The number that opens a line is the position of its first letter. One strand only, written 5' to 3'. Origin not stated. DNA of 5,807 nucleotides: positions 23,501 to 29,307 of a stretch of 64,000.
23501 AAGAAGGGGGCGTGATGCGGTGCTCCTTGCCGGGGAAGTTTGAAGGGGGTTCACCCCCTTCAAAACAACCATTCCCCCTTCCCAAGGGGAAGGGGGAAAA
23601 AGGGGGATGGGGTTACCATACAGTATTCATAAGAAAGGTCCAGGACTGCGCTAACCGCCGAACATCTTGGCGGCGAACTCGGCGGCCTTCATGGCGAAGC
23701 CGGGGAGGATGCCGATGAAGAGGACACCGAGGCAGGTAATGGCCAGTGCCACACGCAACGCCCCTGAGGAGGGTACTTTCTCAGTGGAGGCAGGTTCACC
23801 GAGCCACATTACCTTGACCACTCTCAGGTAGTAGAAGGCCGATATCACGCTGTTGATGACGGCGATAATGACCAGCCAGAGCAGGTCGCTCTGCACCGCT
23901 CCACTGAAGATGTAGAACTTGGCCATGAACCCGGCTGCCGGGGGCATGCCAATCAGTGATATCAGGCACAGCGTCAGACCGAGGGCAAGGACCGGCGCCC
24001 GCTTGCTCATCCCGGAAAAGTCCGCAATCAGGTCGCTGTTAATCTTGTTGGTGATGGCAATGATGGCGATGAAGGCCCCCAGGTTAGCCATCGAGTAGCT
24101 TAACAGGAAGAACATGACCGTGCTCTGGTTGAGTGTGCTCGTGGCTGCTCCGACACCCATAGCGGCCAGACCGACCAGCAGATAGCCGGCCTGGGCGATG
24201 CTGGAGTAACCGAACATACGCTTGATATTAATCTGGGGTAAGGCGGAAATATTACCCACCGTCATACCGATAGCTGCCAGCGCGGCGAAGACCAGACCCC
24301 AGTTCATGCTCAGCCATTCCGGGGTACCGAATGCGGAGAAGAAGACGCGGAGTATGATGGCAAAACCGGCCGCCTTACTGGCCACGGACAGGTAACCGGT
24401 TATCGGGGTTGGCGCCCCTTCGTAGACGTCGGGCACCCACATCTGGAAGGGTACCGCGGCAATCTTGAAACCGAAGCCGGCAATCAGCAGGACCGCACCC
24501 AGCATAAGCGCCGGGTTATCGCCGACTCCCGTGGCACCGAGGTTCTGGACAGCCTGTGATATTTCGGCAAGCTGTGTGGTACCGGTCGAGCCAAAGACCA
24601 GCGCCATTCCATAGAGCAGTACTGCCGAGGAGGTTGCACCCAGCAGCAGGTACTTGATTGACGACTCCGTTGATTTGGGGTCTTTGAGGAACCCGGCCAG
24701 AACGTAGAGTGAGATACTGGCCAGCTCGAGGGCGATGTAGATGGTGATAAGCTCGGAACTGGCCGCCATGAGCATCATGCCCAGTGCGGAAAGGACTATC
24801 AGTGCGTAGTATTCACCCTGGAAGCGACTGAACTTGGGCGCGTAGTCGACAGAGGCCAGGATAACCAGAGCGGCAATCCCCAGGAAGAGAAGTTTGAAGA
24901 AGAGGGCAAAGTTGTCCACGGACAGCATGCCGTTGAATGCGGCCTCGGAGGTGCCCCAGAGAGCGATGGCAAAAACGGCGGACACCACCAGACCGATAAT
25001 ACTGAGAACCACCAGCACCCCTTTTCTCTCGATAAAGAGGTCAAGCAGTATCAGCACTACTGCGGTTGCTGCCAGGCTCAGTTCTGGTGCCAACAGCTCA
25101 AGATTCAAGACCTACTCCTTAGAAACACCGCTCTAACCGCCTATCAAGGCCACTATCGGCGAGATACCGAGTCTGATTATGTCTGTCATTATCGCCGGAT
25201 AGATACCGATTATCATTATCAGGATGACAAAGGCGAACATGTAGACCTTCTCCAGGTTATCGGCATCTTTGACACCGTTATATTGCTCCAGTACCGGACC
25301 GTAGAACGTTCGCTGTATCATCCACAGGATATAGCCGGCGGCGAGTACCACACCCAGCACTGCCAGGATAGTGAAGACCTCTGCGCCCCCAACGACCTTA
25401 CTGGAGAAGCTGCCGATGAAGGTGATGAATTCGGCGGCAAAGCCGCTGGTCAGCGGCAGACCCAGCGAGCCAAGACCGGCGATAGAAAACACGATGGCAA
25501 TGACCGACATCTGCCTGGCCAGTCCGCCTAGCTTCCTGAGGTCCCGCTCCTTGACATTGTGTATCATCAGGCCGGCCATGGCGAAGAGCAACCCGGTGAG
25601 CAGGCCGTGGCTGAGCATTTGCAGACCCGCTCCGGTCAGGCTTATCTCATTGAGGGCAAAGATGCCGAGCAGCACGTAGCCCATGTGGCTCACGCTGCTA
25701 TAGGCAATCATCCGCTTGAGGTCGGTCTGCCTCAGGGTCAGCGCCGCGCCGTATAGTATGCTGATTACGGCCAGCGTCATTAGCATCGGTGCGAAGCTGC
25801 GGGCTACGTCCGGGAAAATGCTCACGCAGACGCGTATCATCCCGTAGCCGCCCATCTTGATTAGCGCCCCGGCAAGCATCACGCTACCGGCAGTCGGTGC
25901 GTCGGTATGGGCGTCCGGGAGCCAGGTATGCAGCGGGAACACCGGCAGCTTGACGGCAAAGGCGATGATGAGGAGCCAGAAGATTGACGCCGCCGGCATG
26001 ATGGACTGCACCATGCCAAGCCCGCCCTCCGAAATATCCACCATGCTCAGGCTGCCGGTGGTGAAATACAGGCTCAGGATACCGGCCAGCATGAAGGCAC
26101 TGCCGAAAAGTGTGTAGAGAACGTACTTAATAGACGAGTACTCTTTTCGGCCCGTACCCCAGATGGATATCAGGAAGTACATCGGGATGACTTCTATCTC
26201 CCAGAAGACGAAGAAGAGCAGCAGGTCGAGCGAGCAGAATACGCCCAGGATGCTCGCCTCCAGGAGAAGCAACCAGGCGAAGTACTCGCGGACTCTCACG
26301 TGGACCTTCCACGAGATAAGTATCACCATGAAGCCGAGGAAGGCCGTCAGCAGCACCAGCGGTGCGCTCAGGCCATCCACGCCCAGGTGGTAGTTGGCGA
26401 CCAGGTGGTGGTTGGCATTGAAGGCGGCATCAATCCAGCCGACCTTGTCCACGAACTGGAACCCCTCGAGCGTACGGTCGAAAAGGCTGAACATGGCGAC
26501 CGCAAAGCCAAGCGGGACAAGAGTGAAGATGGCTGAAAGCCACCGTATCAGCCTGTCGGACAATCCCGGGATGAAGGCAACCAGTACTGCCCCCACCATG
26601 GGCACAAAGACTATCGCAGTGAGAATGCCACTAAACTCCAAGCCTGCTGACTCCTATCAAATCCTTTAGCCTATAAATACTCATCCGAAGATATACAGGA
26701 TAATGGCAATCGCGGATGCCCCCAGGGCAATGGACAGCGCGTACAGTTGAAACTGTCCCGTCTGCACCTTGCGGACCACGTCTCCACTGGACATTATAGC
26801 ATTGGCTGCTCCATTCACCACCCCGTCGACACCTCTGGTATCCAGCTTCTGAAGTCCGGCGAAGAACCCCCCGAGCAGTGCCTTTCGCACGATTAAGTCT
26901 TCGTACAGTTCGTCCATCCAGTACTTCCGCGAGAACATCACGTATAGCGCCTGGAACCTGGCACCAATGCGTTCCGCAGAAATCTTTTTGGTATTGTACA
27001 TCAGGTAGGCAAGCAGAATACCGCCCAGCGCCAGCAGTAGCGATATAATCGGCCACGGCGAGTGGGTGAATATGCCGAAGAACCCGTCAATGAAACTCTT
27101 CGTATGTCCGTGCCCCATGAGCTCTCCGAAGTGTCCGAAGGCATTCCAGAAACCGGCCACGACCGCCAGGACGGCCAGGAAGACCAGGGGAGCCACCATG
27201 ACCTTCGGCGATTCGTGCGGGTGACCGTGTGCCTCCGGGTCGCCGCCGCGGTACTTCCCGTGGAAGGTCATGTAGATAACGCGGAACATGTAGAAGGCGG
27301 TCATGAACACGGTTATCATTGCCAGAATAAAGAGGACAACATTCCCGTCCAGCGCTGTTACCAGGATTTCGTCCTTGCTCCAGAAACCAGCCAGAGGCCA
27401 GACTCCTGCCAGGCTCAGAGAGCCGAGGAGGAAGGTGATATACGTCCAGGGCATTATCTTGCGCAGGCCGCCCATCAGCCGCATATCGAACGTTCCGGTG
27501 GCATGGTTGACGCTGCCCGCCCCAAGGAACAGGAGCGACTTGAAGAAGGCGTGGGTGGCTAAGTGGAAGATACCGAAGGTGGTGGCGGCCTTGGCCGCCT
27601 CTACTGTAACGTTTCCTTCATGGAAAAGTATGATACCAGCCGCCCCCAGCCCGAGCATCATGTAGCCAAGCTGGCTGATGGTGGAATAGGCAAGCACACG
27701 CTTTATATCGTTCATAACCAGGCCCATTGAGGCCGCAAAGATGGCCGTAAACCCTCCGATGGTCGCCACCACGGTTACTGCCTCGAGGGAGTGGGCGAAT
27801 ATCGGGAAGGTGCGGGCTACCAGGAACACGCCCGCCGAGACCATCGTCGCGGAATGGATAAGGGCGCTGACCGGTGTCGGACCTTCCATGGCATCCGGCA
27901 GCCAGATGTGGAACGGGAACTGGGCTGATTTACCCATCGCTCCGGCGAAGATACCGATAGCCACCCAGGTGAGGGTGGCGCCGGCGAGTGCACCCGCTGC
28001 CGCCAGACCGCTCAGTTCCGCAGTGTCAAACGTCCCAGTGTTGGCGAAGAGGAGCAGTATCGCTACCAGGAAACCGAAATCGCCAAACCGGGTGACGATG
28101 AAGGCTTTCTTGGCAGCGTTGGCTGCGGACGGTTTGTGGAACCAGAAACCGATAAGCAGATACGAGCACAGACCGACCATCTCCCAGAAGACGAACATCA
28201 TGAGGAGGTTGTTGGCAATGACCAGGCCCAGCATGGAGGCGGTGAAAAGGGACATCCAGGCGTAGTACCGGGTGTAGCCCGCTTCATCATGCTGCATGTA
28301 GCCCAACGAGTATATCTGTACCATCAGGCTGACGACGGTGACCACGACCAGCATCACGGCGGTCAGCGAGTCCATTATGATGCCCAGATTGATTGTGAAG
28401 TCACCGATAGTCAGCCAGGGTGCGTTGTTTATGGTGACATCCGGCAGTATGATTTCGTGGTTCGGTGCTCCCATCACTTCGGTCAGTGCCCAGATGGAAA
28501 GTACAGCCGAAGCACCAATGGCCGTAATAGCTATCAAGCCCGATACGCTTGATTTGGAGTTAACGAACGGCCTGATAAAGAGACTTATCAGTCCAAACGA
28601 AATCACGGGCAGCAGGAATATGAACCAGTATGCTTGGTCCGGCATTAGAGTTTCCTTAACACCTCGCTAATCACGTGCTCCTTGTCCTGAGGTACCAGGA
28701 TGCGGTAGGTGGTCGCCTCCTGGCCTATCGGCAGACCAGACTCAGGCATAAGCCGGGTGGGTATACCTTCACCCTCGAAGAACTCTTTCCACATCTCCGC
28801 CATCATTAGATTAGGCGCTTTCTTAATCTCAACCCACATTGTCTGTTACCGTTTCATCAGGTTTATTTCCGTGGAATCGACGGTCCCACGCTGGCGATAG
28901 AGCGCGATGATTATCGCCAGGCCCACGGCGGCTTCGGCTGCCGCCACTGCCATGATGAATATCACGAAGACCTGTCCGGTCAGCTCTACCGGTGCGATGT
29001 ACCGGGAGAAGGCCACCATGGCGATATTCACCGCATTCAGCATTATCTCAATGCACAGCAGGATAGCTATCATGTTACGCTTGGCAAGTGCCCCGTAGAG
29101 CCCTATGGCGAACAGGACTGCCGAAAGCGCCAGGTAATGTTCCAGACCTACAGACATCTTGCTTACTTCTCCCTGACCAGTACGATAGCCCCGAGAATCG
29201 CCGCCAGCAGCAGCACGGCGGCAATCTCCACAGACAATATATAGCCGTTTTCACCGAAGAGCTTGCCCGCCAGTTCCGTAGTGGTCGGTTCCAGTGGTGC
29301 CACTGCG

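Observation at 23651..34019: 11-subunit nuoABCDHIJKLMN operon without nuoEFG, carrying two extra embedded small ORFs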

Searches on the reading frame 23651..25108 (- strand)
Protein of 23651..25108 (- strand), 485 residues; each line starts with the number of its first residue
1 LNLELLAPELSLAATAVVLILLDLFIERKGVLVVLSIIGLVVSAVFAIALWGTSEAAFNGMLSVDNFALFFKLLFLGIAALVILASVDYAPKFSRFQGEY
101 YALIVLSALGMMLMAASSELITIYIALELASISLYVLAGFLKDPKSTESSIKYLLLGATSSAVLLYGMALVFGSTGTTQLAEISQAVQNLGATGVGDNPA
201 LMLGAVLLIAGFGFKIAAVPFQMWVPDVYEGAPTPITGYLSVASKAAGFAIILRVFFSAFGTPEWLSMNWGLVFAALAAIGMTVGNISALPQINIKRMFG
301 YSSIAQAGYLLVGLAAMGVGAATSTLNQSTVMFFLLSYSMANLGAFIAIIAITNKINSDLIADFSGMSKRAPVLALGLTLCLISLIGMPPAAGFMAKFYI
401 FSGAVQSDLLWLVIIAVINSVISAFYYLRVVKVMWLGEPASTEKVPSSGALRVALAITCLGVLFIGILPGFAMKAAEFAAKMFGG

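Call 11: search_protein_families(library=pfam, max_evalue=0.00001, proteins=[window:23651-25108:-])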
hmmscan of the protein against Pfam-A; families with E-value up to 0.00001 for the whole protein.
window:23651-25108:- (485 aa): 1 family
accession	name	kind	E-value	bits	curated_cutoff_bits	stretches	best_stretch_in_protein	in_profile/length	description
PF00361.26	Proton_antipo_M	-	2.1e-68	231.1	21.5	1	117-423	1-294/294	NADH:quinone oxidoreductase/Mrp antiporter, TM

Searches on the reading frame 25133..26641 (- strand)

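Call 11: search_protein_families(library=pfam, max_evalue=0.00001, proteins=[window:25133-26641:-])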
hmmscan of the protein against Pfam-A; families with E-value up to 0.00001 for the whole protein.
window:25133-26641:- (502 aa): 1 family
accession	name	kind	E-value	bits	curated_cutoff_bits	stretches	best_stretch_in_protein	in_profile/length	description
PF00361.26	Proton_antipo_M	-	8.7e-75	252.1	21.5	1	137-429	1-293/294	NADH:quinone oxidoreductase/Mrp antiporter, TM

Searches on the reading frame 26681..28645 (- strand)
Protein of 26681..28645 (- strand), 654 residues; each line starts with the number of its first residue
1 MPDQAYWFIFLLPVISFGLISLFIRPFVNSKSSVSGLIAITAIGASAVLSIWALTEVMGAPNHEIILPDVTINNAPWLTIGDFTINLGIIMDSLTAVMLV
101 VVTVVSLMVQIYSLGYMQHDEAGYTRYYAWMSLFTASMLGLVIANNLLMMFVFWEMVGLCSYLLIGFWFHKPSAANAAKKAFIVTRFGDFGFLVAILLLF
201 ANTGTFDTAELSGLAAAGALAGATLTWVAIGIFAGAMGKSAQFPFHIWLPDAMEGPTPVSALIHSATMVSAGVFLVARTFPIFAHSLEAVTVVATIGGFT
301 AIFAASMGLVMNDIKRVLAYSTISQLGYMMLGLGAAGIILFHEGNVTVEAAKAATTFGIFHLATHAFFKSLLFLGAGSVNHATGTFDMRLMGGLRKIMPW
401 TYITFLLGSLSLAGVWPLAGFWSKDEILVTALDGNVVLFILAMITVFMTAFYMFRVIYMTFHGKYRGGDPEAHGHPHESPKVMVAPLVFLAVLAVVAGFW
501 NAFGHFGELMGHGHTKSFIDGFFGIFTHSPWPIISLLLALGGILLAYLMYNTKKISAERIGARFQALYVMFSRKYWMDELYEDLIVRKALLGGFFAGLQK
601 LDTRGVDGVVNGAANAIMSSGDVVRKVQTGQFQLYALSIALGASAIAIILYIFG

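Call 11: search_protein_families(library=pfam, max_evalue=0.00001, proteins=[window:26681-28645:-])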
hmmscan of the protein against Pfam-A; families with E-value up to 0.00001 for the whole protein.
window:26681-28645:- (654 aa): 2 families
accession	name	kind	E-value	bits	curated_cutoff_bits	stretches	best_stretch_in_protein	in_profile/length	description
PF00361.26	Proton_antipo_M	-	9.3e-78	261.8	21.5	1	144-449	1-294/294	NADH:quinone oxidoreductase/Mrp antiporter, TM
PF00662.26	Proton_antipo_N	-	2e-19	69.6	24.5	1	77-128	1-51/51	NADH-Ubiquinone oxidoreductase (complex I), chain 5 N-terminus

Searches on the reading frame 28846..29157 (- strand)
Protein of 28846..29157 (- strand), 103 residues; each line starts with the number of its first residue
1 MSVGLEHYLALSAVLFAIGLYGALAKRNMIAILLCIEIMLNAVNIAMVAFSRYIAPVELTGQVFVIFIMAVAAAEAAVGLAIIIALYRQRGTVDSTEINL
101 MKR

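Call 4: search_protein_families(library=pfam, max_evalue=0.1, proteins=[window:28846-29157:-])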
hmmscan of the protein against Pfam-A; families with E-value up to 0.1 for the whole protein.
window:28846-29157:- (103 aa): 2 families
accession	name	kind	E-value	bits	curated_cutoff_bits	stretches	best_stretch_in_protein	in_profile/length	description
PF00420.29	Oxidored_q2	-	1.1e-29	102.4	26.1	1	7-102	1-94/95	NADH-ubiquinone/plastoquinone oxidoreductase chain 4L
PF20506.3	DUF6732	-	0.084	13.2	27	0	74-88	34-48/72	Family of unknown function (DUF6732)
